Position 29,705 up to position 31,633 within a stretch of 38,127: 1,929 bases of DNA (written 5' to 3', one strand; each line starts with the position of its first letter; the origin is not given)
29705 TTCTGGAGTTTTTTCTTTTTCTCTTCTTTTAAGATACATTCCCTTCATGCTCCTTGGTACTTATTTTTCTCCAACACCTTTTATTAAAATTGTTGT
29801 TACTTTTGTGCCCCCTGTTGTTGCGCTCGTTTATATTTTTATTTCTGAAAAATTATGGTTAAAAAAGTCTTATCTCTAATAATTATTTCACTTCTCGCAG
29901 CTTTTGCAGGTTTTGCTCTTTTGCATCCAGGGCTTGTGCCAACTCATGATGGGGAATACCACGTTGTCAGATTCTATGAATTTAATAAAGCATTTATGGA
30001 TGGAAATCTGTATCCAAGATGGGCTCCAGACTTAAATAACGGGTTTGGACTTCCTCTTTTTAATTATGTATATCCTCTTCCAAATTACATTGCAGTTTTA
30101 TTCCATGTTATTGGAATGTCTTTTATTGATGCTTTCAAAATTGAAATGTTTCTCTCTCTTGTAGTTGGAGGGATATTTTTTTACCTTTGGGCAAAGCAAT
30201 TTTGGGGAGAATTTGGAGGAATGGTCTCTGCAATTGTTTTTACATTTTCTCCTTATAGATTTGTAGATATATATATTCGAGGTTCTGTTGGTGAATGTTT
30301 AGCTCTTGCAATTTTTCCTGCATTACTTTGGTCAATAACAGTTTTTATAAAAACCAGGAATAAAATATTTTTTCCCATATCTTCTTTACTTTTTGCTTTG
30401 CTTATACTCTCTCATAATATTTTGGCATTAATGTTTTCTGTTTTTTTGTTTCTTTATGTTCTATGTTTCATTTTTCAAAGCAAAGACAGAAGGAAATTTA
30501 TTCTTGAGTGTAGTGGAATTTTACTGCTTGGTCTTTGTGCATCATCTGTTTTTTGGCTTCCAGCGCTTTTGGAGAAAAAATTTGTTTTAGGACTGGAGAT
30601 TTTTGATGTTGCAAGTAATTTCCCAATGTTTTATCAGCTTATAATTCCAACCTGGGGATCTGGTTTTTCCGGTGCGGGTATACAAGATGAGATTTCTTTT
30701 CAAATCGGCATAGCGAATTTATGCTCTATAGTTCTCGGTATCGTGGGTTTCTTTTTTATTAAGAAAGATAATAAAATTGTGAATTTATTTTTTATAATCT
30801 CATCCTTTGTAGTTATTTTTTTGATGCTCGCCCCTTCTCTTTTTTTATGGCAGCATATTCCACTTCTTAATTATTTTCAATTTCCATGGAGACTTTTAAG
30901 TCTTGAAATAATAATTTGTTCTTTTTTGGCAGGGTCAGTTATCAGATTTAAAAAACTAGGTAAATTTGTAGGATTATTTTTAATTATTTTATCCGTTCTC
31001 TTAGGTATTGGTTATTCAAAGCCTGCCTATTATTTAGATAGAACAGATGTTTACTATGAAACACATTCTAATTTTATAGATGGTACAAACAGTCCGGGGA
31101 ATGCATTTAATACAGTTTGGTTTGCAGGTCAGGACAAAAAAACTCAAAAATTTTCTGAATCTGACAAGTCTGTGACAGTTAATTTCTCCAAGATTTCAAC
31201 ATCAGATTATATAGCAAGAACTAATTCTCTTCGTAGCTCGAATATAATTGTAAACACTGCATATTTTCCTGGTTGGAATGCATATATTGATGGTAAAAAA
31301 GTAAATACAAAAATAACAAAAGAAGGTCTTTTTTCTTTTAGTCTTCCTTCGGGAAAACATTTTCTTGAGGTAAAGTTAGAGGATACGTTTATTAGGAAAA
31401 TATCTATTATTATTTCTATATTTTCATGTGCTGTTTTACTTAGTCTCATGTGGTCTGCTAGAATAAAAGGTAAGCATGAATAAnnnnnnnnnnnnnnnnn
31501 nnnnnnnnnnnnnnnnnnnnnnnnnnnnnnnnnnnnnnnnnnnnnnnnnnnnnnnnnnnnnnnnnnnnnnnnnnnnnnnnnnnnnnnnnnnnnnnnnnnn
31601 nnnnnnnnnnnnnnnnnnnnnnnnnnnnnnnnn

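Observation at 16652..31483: Four-copy uncharacterised membrane-enzyme family (THDG / SPY..D.YVRGD / SHN / FPWRF / YFPGW)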

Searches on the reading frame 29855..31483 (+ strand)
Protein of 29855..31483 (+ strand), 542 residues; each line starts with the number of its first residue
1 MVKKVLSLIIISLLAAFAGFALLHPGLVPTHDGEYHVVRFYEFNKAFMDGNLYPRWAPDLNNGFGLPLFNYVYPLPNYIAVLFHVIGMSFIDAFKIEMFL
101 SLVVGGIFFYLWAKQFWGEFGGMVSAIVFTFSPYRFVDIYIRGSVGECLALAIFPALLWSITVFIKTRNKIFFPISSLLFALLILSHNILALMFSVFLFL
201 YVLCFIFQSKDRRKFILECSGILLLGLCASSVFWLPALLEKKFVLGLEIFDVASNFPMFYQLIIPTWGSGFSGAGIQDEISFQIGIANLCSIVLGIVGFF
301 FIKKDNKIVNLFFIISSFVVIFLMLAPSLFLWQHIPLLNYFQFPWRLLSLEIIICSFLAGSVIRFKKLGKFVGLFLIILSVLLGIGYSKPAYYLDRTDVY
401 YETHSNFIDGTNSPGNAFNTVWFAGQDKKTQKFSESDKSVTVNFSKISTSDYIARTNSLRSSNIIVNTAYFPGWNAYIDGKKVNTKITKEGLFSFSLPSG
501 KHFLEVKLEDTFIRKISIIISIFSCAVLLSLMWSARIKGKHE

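Call 5: search_protein_families(library=pfam, proteins=[window:29855-31483:+], max_evalue=0.01)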
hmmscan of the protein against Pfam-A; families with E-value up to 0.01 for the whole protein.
window:29855-31483:+ (542 aa): 2 families
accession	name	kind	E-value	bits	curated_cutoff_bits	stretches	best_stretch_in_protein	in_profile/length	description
PF10131.15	PTPS_related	-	3.3e-18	65.9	26.4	1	69-393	1-309/621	6-pyruvoyl-tetrahydropterin synthase related domain; membrane protein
PF09586.16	YfhO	-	3.2e-06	26.3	28.5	1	443-505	757-820/835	Bacterial membrane protein YfhO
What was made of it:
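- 29855..31483 (+): PF10131-like paralog D (542 aa). PF10131 at 65.9 bits (call 5).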

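Call 29: search_protein_families(library=ncbifam, proteins=[window:29855-31483:+], max_evalue=0.01)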
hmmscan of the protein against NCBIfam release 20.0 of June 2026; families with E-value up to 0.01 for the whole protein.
window:29855-31483:+ (542 aa): 2 families
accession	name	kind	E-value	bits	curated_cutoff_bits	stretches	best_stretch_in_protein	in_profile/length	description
NF047589.1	GlcsyltransPgfM1Strep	equivalog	9.4e-08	30.5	1400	1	441-534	860-953/955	glycosyltransferase PgfM1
NF047590.1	GlcsyltransPgfM2Strep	equivalog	3.8e-05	22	1500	1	432-532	777-877/884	glycosyltransferase PgfM2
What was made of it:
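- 29855..31483 (+): Its C-terminus hits the last ~95 positions of the NCBIfam PgfM1 and PgfM2 models (call 29).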
